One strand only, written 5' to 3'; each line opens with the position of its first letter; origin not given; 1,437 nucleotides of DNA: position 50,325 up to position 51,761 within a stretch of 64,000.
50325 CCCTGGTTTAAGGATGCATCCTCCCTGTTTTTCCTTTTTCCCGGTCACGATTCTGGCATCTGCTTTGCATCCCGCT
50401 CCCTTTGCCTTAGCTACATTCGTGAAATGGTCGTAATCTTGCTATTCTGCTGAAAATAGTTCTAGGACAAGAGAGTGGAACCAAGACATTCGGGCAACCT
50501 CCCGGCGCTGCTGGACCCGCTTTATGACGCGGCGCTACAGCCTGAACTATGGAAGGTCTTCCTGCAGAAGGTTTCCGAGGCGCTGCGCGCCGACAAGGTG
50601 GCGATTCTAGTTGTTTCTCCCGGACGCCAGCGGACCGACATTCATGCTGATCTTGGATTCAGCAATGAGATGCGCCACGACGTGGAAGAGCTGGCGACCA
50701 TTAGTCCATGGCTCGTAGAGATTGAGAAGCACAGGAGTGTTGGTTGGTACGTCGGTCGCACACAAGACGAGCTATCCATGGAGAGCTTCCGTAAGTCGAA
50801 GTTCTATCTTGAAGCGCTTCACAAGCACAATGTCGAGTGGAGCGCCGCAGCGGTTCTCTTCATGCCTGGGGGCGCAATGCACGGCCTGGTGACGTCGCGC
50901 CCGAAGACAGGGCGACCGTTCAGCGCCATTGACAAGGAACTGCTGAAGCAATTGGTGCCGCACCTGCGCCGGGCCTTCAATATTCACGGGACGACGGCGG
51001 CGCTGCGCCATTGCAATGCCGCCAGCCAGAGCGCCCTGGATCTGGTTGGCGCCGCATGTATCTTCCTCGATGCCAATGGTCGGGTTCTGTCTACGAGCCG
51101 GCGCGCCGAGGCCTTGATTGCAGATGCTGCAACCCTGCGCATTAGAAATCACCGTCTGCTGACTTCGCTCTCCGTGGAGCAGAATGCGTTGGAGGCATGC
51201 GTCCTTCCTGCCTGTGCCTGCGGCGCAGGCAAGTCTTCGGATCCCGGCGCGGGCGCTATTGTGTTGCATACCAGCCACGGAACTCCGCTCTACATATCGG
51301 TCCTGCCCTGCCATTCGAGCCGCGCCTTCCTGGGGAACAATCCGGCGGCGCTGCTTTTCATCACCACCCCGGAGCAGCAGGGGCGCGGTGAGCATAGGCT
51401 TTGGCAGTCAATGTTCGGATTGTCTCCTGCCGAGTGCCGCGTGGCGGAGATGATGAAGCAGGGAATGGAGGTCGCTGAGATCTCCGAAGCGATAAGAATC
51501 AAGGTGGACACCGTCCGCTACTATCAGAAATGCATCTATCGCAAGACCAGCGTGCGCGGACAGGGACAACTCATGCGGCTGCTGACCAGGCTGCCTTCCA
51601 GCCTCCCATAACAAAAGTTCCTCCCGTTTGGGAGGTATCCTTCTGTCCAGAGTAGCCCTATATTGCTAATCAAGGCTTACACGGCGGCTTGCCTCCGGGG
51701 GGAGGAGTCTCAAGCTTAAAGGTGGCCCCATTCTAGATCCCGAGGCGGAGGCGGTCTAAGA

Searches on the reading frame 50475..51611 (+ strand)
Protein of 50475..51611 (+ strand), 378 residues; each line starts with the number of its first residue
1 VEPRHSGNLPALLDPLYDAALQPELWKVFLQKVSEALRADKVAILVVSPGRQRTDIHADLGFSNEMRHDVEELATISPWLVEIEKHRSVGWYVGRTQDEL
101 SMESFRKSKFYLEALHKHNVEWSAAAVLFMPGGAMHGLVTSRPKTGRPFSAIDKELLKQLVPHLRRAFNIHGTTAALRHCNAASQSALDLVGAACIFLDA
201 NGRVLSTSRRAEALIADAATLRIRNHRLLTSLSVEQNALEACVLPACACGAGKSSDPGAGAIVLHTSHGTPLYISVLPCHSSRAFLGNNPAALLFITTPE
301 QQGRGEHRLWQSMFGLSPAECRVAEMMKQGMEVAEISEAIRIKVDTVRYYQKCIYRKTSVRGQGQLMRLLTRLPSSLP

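Call 7: search_protein_families(library=pfam, proteins=[window:50475-51611:+])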
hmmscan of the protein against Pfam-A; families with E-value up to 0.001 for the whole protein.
window:50475-51611:+ (378 aa): 1 family
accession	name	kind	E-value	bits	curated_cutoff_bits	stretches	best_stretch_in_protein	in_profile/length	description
PF00196.25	GerE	-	2.8e-08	33.7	23.5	1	316-369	3-56/57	Bacterial regulatory proteins, luxR family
